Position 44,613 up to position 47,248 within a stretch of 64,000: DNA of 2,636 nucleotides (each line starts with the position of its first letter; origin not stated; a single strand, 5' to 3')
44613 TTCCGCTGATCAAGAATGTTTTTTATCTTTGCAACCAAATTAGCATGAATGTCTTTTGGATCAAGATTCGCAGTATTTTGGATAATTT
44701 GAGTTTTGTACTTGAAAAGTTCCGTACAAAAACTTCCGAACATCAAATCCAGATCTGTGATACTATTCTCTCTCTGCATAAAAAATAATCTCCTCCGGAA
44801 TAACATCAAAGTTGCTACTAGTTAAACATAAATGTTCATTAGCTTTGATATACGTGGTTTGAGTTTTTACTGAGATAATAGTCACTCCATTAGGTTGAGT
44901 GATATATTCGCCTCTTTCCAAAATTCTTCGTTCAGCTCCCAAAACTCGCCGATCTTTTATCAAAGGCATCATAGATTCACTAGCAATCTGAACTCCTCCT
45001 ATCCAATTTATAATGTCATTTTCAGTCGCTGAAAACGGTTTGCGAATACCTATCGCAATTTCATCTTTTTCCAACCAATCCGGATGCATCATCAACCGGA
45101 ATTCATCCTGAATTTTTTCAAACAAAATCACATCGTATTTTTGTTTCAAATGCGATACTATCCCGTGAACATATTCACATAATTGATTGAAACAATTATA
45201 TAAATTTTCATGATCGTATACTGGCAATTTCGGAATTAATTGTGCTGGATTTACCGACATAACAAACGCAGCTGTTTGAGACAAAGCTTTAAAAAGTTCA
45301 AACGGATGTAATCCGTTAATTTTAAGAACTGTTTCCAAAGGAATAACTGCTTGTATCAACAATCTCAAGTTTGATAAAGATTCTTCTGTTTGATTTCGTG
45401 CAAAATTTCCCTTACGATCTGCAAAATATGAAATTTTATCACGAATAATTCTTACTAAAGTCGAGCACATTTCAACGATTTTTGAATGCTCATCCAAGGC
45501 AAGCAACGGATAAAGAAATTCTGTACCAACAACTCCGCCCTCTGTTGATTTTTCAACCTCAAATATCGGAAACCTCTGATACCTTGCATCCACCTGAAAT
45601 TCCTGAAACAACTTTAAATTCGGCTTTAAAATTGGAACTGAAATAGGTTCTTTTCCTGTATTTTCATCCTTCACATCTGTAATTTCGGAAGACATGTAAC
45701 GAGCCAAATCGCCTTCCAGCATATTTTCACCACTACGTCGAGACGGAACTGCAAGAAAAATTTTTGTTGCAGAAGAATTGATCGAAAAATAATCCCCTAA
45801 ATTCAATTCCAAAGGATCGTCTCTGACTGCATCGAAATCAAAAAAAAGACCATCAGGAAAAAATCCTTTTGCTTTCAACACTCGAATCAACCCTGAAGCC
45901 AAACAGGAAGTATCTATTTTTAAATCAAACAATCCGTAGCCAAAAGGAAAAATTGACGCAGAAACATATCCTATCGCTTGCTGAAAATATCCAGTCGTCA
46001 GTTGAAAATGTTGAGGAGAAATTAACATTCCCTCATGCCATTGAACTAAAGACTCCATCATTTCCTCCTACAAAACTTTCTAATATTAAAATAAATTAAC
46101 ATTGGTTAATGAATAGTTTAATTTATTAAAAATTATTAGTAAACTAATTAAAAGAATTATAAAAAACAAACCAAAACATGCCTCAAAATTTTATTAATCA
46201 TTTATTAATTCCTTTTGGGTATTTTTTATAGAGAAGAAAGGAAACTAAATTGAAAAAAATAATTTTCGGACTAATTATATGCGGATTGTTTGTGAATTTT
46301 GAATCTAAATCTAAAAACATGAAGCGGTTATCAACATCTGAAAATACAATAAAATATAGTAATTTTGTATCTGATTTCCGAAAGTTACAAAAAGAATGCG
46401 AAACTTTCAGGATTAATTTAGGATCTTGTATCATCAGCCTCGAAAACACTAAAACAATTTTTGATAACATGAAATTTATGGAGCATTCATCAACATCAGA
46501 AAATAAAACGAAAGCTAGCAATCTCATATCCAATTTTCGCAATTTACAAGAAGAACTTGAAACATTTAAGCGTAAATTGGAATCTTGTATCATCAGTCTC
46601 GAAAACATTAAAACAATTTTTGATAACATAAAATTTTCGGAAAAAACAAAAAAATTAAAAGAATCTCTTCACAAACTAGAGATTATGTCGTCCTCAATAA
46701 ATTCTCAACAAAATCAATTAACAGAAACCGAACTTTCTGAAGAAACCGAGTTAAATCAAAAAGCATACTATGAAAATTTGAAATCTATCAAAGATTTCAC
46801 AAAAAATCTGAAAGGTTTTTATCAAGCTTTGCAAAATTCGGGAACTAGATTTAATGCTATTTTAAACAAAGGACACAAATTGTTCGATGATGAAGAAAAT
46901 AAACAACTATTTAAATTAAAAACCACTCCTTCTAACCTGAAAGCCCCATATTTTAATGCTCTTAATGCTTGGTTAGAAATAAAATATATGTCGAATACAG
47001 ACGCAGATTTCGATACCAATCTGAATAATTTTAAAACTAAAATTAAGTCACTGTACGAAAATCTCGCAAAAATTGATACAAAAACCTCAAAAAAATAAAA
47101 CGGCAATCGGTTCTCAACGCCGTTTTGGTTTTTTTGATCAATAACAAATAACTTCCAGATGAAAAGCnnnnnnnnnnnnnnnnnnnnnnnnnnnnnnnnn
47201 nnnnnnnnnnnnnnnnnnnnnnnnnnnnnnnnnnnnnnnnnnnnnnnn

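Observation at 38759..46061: Isolated tssK-tssL-tssM-tssA module without sheath, tube, wedge, ClpV or TssJ genes, ~30 kb from vgrG in a streamlined AT-rich genome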

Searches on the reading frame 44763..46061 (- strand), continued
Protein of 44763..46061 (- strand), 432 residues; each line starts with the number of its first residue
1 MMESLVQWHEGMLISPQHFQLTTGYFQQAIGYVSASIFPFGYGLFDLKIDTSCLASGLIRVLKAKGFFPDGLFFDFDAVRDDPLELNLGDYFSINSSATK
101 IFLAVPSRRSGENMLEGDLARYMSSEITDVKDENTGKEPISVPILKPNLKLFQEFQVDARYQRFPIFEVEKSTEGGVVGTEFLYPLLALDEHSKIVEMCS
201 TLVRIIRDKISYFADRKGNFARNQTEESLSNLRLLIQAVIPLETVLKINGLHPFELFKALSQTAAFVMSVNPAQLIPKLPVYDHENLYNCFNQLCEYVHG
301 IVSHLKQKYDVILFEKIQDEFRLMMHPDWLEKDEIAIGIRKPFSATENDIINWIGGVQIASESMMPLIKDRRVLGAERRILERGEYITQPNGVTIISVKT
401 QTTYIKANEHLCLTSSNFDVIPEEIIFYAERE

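Call 21: get_annotated_region(hit=H12, flank=20000)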
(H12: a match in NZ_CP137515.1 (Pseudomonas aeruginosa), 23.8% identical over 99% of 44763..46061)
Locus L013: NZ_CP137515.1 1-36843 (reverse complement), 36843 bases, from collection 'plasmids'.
description: Pseudomonas aeruginosa strain HPA0170 plasmid pHPA0170-2, complete sequence
organism: Pseudomonas aeruginosa (NCBI taxid 287)
taxonomy: Bacteria; Pseudomonadota; Gammaproteobacteria; Pseudomonadales; Pseudomonadaceae; Pseudomonas; Pseudomonas aeruginosa
host: -; source: Homo sapiens,Bacterial culture sample; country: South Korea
typing (MOB-suite, as given by PLSDB): non-mobilizable
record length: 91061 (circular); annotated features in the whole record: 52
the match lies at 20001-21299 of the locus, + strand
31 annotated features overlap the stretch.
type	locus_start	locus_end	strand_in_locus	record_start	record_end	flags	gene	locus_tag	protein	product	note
CDS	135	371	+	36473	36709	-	-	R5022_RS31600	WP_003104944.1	hypothetical protein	-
CDS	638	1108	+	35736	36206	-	-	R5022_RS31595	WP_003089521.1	(2Fe-2S)-binding protein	-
CDS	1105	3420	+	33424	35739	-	-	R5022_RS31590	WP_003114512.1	xanthine dehydrogenase family protein molybdopterin-binding subunit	-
CDS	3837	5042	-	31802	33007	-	-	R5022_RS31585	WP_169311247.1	ABC transporter substrate-binding protein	-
CDS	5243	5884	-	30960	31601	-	-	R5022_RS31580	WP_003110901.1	response regulator transcription factor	GO:0000160 - phosphorelay signal transduction system [Evidence IEA]; GO:0006355 - regulation of DNA-templated ...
CDS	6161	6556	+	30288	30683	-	-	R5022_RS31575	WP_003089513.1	DUF4280 domain-containing protein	-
CDS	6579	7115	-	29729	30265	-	-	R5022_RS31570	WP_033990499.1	toxin-antitoxin system YwqK family antitoxin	-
CDS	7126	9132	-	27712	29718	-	tssI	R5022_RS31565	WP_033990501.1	type VI secretion system tip protein VgrG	GO:0033103 - protein secretion by the type VI secretion system [Evidence IEA]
CDS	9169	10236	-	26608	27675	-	-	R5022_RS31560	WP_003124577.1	M91 family zinc metallopeptidase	-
CDS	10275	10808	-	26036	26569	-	-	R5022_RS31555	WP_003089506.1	hypothetical protein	-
CDS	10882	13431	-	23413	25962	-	tssH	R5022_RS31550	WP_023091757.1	type VI secretion system ATPase TssH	GO:0033103 - protein secretion by the type VI secretion system [Evidence IEA]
CDS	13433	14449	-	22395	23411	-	tssG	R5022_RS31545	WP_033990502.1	type VI secretion system baseplate subunit TssG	GO:0033103 - protein secretion by the type VI secretion system [Evidence IEA]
CDS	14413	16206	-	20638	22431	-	tssF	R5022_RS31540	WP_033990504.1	type VI secretion system baseplate subunit TssF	GO:0033103 - protein secretion by the type VI secretion system [Evidence IEA]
CDS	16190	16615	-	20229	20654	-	tssE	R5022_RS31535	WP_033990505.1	type VI secretion system baseplate subunit TssE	GO:0033103 - protein secretion by the type VI secretion system [Evidence IEA]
CDS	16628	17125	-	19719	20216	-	-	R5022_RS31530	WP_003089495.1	Hcp family type VI secretion system effector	-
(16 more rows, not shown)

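Call 28: find_related_loci(query=A1, collection=metagenome_contigs, flank=10000)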
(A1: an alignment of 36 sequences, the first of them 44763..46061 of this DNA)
Query A1 (432 aa) in metagenome_contigs; peptide patterns used: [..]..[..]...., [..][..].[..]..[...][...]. (x = any residue, [..] = any of these).
600 stretches matched a pattern (row limit reached: there are more); 419 encode a relative of the query (tblastn E <= 1e-3); the best 80 are kept; 80 distinct loci.
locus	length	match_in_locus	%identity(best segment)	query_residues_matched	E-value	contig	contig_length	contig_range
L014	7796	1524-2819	83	1-432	0e+0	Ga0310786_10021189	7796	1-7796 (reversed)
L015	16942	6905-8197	81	2-432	0e+0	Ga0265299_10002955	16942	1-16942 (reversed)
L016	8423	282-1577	81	1-432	0e+0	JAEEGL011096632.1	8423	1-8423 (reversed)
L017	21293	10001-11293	80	2-432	0e+0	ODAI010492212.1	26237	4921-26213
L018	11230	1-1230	83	23-432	0e+0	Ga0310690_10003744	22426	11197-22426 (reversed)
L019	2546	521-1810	60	2-431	0e+0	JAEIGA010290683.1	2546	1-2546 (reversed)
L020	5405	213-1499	57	2-430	2e-179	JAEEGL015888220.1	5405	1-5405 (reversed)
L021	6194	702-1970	51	6-430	2e-160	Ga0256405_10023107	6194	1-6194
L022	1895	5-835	58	156-432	3e-115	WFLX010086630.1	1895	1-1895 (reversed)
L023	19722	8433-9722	32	6-428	1e-67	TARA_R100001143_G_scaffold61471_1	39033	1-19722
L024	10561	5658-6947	31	6-428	3e-67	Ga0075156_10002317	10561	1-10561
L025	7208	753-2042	31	6-428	3e-67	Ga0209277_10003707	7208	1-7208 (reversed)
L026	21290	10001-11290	32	6-428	5e-67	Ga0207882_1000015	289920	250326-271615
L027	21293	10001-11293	30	6-428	2e-66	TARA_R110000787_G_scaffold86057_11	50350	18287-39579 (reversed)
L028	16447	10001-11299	30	6-431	8e-65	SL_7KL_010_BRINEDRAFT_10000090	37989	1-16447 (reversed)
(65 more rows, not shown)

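Call 45: find_encoding_contigs(protein=P0049, flank=10000, max_places=1)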
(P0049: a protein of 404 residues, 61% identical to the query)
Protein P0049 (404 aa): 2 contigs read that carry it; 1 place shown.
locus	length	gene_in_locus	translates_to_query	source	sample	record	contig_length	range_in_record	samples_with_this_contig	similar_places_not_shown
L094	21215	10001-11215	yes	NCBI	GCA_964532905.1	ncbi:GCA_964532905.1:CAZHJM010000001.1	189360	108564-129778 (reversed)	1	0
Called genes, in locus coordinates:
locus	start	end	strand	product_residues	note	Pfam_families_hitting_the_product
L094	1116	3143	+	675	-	PF03477:ATP-cone, PF13597:NRDD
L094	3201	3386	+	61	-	PF13597:NRDD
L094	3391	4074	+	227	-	PF13353:Fer4_12, PF04055:Radical_SAM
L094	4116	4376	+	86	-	PF01649:Ribosomal_S20p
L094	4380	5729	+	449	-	PF11638:DnaA_N, PF00308:Bac_DnaA, PF00004:AAA (weak), PF08299:Bac_DnaA_C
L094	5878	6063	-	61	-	-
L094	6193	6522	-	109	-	-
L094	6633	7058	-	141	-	PF01230:HIT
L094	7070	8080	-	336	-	PF13344:Hydrolase_6, PF00702:Hydrolase, PF13419:HAD_2 (weak), PF13242:Hydrolase_like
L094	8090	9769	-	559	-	PF00005:ABC_tran, PF00931:NB-ARC (faint), PF02463:SMC_N (faint), PF13555:AAA_29 (faint), PF00350:Dynamin_N (faint), PF01926:MMR_HSR1 (faint), PF12848:ABC_tran_Xtn, PF00005:ABC_tran, +1 more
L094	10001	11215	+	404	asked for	PF05936:T6SS_VasE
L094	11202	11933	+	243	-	PF09850:DotU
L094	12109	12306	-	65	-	-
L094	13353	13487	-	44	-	-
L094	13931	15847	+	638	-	-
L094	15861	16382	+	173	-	PF06812:ImpA_N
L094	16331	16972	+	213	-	-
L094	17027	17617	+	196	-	PF04972:BON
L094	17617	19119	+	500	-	PF13541:ChlI, PF00158:Sigma54_activat (faint), PF01078:Mg_chelatase, PF07728:AAA_5, PF00493:MCM (weak), PF13335:Mg_chelatase_C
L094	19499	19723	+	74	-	-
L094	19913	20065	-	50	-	-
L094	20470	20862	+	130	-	-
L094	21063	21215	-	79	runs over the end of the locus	PF02823:ATP-synt_DE_N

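Call 46: find_encoding_contigs(protein=P0055, flank=10000, max_places=1)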
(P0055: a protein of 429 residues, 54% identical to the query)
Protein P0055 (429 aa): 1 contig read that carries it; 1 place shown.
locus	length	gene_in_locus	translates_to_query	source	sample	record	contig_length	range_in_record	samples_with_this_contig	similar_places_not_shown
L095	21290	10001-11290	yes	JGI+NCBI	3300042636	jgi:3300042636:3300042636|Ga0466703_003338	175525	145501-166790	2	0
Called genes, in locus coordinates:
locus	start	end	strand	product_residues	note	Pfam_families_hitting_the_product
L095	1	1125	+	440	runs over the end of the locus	PF00999:Na_H_Exchanger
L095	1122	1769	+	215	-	PF01351:RNase_HII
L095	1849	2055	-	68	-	-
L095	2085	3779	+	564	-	PF00575:S1, PF13509:S1_2 (faint), PF23459:S1_RRP5 (faint), PF00575:S1, PF21710:Spt6_S1 (weak)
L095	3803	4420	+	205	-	PF05494:MlaC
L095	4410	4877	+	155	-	PF00692:dUTPase, PF22769:DCD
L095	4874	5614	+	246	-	PF13512:TPR_18, PF13525:YfiO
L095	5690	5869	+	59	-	-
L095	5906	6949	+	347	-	PF03255:ACCA, PF01039:Carboxyl_trans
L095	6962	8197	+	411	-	PF00083:Sugar_tr, PF07690:MFS_1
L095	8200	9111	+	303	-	PF22700:MVD-like_N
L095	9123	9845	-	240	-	PF18912:DZR_2, PF00156:Pribosyltran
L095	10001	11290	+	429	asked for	PF05936:T6SS_VasE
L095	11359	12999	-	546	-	PF00118:Cpn60_TCP1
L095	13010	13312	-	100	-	PF00166:Cpn10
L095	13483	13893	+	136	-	-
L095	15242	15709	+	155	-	PF01245:Ribosomal_L19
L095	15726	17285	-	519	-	PF02683:DsbD_TM (weak), PF13899:Thioredoxin_7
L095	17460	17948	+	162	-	PF02622:DUF179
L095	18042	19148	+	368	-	-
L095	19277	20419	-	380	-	PF01154:HMG_CoA_synt_N, PF00195:Chal_sti_synt_N, PF08545:ACP_syn_III (weak), PF08540:HMG_CoA_synt_C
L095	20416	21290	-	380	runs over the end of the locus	PF00368:HMG-CoA_red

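Call 47: find_encoding_contigs(protein=P0048, flank=10000, max_places=1)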
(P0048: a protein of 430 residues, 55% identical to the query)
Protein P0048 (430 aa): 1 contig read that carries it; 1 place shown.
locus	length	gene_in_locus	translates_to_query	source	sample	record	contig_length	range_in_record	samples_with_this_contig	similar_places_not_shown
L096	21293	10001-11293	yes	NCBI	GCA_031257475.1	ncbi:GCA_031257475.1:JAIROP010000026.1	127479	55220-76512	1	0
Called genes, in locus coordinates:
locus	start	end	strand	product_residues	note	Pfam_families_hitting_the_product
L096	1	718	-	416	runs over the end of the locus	PF00083:Sugar_tr, PF07690:MFS_1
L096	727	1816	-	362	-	PF03462:PCRF, PF00472:RF-1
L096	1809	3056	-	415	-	PF12832:MFS_1_like (faint), PF05977:MFS_3 (faint), PF07690:MFS_1, PF03092:BT1 (faint), PF13347:MFS_2 (faint), PF00083:Sugar_tr (weak), PF07690:MFS_1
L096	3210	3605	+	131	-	PF01192:RNA_pol_Rpb6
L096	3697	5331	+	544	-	PF07655:Secretin_N_2, PF00263:Secretin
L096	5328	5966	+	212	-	PF07963:N_methyl (faint)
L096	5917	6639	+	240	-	-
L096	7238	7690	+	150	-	PF01713:Smr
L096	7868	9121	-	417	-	PF00579:tRNA-synt_1b, PF22421:SYY_C-terminal (weak)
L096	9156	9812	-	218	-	PF02129:Peptidase_S15, PF00561:Abhydrolase_1, PF12146:Hydrolase_4, PF12697:Abhydrolase_6 (weak), PF20408:Abhydrolase_11, PF00326:Peptidase_S9 (faint)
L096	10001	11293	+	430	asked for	PF05936:T6SS_VasE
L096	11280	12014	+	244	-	PF09850:DotU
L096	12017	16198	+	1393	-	PF14331:IcmF-related_N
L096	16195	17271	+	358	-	PF06812:ImpA_N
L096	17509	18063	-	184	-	-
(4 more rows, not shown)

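Call 48: find_encoding_contigs(protein=P0109, flank=10000, max_places=1)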
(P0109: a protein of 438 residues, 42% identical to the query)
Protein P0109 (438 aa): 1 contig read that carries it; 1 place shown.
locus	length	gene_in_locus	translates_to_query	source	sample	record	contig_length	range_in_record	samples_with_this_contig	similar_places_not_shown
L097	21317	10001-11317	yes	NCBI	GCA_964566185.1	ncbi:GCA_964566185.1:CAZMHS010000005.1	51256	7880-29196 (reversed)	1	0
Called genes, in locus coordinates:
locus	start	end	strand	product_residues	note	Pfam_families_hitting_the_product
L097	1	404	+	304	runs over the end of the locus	-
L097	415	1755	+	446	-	PF04052:TolB_N, PF00930:DPPIV_N (faint), PF26550:Tricorn_2nd, PF26549:Tricorn_N, PF07676:PD40 (weak), PF26550:Tricorn_2nd, PF07676:PD40 (weak)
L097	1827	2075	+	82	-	-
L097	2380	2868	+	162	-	PF01281:Ribosomal_L9_N, PF03948:Ribosomal_L9_C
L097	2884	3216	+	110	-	-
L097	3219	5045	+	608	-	PF13520:AA_permease_2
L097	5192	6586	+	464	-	-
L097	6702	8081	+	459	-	PF03060:NMO (weak)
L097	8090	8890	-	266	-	-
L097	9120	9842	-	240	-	PF00072:Response_reg, PF00486:Trans_reg_C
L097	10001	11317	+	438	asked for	PF05936:T6SS_VasE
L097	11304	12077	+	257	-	PF09850:DotU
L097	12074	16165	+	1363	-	PF14331:IcmF-related_N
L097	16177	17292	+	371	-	PF06812:ImpA_N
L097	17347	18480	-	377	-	-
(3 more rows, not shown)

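Call 49: search_protein_families(library=ncbifam, proteins=[window:44763-46061:-], max_evalue=0.001)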
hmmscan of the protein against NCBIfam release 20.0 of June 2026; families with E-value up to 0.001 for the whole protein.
window:44763-46061:- (432 aa): 1 family
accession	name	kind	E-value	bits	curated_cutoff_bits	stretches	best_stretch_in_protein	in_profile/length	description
TIGR03353.2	VI_chp_4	equivalog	1.7e-67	228.4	100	1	6-381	3-377/429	type VI secretion system baseplate subunit TssK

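Call 54: find_related_loci(query=A2, collection=viral_contigs, flank=10000)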
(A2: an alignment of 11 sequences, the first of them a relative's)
Query A2 (526 aa) in viral_contigs; peptide patterns used: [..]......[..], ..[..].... (x = any residue, [..] = any of these).
63 stretches matched a pattern, but none encodes a relative of the query by tblastn (E <= 1e-3).

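Call 64: search_solved_structures(query=window:44763-46061:-, max_evalue=0.01)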
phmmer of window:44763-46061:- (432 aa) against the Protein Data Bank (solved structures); distinct sequences matched with E-value up to 0.01: 5.
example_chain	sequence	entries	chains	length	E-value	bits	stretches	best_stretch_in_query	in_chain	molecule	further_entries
5y0e_A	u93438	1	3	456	3.5e-17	65.6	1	6-296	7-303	TssK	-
6n38_A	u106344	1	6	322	7.8e-12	48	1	8-299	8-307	Putative type VI secretion protein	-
5mwn_A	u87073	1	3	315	1.3e-11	47.3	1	8-298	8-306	Type VI secretion protein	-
6giy_D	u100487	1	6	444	2.6e-11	46.3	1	8-301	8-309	TssK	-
5m30_A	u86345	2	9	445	2.6e-11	46.3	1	8-301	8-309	Type VI secretion protein | TssK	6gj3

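Call 70: list_cluster_members(proteins=[P0001, P0121])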
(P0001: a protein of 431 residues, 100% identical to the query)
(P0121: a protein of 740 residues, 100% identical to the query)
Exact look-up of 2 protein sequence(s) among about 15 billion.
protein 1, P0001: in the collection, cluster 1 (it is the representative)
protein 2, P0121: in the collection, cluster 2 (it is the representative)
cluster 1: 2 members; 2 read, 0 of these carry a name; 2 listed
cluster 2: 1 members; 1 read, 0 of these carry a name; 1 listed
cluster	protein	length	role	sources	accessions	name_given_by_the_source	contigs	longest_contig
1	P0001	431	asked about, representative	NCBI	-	-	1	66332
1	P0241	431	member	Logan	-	-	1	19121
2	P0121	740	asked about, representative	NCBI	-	-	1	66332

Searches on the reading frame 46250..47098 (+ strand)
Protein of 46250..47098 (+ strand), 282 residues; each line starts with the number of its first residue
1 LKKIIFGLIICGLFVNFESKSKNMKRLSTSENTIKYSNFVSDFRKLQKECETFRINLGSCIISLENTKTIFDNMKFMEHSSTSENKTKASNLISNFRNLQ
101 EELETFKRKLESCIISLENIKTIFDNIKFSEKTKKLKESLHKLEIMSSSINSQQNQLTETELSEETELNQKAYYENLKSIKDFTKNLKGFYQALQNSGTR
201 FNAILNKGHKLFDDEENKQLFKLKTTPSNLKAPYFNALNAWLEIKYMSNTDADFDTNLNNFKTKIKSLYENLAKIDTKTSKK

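Call 4: search_protein_families(library=pfam, proteins=[window:46250-47098:+], max_evalue=0.01)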
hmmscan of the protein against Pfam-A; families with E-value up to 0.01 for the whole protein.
window:46250-47098:+ (282 aa): 1 family
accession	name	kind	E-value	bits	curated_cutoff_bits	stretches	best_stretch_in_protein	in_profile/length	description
PF00435.27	Spectrin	-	4.9e-06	27.4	29.9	0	165-217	21-73/105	Spectrin repeat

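Call 49: search_protein_families(library=ncbifam, proteins=[window:46250-47098:+], max_evalue=0.001)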
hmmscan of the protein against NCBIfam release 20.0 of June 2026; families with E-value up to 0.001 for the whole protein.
window:46250-47098:+ (282 aa): 1 family
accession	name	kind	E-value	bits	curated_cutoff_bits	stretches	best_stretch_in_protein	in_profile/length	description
NF052612.1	sll0565_fam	equivalog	0.00032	21.1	50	0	80-124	41-85/106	sll0565 family protein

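Call 66: search_protein_families(library=pfam, proteins=[window:46250-47098:+], max_evalue=1)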
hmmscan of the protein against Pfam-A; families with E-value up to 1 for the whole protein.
window:46250-47098:+ (282 aa): 9 families
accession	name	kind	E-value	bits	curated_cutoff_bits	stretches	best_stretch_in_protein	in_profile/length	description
PF00435.27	Spectrin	-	4.9e-06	27.4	29.9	2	165-217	21-73/105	Spectrin repeat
PF06133.16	Com_YlbF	-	0.019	15.9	23.9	1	79-154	24-87/105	Control of competence regulator ComK, YlbF/YmcA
PF15011.11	CA109-like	-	0.046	14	27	1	94-164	4-74/161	Ribosome biogenesis protein C1orf109-like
PF20989.3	Sarcoglycan_2_C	-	0.1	13.1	24.1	0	92-130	78-115/125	Sarcoglycan alpha/epsilon second domain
PF18815.6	AFP_2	-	0.11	13.1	25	0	249-272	16-38/52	Bacterial antifreeze protein repeat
PF05179.20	CDC73_C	-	0.19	11.8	32.8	0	111-171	13-77/158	RNA pol II accessory factor, Cdc73 family, C-terminal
PF14538.11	Raptor_N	-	0.21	11.8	27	0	145-207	9-70/151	Raptor N-terminal CASPase like domain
PF17107.11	SesA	-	0.24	12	26.3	1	87-145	12-71/122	N-terminal domain on NACHT_NTPase and P-loop NTPases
PF24850.1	CC_BshC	-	0.9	9.8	27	1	235-279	23-67/159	Bacillithiol biosynthesis BshC, C-terminal coiled-coil domain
